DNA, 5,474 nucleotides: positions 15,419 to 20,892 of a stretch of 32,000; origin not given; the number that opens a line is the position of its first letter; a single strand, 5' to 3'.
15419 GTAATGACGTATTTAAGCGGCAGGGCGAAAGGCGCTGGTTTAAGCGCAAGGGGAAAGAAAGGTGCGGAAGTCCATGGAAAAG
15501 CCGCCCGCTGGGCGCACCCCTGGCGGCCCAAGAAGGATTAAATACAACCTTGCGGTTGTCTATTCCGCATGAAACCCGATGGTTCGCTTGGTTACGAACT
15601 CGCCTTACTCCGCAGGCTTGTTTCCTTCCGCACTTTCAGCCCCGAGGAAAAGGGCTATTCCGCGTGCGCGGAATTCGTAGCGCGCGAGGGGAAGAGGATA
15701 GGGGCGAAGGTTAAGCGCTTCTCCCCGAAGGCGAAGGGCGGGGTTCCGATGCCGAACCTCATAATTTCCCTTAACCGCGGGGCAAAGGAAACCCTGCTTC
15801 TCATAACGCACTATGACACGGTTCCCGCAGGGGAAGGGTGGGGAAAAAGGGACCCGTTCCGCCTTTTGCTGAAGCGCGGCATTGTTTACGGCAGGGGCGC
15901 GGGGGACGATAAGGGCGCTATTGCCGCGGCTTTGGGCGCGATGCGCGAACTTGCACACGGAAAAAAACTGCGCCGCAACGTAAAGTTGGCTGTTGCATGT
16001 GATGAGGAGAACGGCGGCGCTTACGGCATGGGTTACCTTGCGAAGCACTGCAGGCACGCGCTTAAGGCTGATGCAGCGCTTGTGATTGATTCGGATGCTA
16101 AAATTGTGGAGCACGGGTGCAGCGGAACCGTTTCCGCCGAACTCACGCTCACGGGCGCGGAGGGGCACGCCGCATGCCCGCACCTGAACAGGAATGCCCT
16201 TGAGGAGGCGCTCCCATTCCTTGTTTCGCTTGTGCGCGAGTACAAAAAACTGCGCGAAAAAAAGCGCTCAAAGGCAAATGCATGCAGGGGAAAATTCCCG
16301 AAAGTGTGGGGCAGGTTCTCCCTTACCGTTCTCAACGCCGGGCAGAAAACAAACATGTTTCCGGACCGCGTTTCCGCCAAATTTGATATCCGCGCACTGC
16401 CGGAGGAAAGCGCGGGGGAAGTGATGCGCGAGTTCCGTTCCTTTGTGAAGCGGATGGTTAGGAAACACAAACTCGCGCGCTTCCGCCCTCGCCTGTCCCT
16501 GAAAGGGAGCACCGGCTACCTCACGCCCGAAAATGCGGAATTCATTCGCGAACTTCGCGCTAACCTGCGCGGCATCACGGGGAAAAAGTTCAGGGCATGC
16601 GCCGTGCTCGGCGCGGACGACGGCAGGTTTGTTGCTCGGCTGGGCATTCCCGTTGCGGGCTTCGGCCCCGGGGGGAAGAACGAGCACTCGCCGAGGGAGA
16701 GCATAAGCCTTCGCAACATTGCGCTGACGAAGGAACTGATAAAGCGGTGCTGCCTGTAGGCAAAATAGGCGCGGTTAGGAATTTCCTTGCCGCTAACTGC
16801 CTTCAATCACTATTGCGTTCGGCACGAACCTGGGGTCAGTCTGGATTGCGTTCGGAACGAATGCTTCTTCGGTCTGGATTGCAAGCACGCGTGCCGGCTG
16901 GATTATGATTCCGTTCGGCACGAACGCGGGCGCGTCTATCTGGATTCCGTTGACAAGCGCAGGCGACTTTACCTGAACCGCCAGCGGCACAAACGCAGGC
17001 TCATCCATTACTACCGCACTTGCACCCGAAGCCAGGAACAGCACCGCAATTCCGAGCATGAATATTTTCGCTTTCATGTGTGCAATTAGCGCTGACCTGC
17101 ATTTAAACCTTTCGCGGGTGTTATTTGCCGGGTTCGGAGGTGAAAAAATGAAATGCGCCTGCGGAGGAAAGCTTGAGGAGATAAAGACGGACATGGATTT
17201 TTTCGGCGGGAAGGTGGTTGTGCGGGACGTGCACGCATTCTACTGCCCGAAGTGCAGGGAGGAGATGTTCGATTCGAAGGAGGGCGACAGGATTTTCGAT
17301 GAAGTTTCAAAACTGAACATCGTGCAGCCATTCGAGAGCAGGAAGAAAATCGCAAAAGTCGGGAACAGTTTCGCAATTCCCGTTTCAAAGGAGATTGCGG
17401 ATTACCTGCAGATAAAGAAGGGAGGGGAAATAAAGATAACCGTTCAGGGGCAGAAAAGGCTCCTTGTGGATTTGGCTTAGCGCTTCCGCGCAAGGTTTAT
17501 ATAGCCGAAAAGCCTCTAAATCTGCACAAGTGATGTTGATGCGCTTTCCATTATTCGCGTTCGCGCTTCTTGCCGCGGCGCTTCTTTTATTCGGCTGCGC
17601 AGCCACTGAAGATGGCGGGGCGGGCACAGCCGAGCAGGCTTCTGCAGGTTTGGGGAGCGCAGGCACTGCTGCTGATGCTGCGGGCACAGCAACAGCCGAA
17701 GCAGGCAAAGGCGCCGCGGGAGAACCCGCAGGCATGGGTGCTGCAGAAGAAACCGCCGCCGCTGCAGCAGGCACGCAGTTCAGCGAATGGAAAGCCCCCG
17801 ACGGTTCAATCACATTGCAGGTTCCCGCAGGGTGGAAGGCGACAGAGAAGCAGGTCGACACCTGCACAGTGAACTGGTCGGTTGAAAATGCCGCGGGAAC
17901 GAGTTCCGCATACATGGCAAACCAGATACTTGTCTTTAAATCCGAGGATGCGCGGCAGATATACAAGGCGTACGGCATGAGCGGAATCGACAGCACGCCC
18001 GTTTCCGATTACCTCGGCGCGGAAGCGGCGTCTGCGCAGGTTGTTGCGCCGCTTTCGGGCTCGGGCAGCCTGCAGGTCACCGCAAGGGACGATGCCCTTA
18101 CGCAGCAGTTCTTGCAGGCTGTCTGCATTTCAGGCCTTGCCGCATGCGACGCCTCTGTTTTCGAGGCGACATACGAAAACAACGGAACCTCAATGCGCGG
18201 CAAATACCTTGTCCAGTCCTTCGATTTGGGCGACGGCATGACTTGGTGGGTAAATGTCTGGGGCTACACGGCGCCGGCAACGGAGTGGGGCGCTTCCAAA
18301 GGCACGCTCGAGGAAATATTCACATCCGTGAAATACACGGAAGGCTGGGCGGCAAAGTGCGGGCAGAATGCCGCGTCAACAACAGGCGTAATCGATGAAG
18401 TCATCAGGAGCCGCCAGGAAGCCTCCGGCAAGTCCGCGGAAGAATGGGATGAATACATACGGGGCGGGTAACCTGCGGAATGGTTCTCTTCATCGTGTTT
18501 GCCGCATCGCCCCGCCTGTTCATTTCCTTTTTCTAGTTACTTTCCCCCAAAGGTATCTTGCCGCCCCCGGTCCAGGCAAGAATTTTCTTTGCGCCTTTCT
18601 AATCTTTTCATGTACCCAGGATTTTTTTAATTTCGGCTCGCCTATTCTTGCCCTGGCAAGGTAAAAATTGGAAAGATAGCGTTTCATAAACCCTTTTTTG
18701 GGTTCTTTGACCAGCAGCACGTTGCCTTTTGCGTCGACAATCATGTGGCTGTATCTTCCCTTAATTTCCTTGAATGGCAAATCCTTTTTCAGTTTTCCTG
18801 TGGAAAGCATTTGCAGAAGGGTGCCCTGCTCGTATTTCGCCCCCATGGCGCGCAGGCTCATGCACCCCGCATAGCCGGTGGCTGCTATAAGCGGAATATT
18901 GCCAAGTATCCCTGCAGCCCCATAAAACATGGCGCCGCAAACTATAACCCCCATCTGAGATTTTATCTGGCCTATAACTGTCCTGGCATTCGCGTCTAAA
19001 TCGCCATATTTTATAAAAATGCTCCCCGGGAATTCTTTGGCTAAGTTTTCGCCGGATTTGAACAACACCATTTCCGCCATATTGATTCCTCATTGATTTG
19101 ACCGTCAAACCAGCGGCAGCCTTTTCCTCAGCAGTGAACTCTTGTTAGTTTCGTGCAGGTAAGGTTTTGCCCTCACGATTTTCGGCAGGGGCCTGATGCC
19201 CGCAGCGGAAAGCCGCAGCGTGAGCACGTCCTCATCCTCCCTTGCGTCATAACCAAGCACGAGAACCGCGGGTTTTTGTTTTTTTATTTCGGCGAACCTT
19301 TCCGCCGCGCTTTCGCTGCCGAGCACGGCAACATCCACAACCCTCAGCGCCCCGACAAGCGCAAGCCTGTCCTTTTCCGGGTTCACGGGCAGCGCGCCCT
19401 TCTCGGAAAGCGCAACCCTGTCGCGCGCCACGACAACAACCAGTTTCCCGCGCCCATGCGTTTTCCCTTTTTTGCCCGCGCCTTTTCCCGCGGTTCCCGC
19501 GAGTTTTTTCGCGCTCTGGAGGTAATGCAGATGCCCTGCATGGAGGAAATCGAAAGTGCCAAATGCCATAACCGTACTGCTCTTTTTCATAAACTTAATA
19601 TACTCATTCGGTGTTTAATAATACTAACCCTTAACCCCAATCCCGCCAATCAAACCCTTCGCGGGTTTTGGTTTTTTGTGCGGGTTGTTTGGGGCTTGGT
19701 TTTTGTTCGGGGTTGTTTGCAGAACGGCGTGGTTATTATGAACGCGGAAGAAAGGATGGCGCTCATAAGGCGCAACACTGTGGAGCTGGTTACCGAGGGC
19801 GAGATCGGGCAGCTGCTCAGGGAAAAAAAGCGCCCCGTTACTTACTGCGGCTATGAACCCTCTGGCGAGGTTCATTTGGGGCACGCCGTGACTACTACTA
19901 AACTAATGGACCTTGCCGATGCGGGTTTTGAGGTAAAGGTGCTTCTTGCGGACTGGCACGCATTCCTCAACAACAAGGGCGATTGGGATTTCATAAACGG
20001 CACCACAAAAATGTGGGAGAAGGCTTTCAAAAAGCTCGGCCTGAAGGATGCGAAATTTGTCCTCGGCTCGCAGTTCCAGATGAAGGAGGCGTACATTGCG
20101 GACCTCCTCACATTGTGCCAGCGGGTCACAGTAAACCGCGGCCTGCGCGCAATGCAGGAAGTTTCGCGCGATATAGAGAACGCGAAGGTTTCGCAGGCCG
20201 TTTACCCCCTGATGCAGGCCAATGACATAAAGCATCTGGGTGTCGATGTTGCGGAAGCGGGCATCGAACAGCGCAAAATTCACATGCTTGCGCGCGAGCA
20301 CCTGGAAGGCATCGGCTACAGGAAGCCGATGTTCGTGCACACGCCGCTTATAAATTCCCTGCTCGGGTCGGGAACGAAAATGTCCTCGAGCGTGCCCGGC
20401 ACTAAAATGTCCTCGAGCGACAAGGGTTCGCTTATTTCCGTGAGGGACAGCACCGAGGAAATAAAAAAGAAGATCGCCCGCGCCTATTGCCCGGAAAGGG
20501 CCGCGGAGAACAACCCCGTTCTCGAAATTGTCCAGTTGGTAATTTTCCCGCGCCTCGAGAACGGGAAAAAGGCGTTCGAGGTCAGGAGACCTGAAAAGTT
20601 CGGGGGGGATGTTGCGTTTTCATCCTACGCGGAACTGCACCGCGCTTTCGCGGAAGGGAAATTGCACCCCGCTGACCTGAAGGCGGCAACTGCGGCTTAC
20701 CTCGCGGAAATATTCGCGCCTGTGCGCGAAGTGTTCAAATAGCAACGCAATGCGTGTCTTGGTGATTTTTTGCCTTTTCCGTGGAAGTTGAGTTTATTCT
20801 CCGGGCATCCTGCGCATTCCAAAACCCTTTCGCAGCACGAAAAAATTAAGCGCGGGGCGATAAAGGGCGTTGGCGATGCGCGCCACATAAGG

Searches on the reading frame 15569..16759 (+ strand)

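Call 11: search_protein_families(library=pfam, proteins=[window:15569-16759:+])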
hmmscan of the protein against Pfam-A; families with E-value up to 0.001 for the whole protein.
window:15569-16759:+ (396 aa): 3 families
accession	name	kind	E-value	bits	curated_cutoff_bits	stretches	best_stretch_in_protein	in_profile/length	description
PF01546.33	Peptidase_M20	-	1.7e-27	97.1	24.6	1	78-393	2-202/206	Peptidase family M20/M25/M40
PF07687.19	M20_dimer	-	1.4e-15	57.6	21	1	185-297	4-103/107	Peptidase dimerisation domain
PF04389.22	Peptidase_M28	-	1.4e-11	44.9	21.3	1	63-177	1-94/193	Peptidase family M28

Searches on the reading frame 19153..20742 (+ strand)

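Call 11: search_protein_families(library=pfam, proteins=[window:19153-20742:+])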
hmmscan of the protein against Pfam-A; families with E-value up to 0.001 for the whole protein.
window:19153-20742:+ (529 aa): 1 family
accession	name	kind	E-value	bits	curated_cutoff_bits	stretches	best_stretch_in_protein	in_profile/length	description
PF00579.31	tRNA-synt_1b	-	1.3e-39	136.8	21.1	1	226-521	4-291/292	tRNA synthetases class I (W and Y)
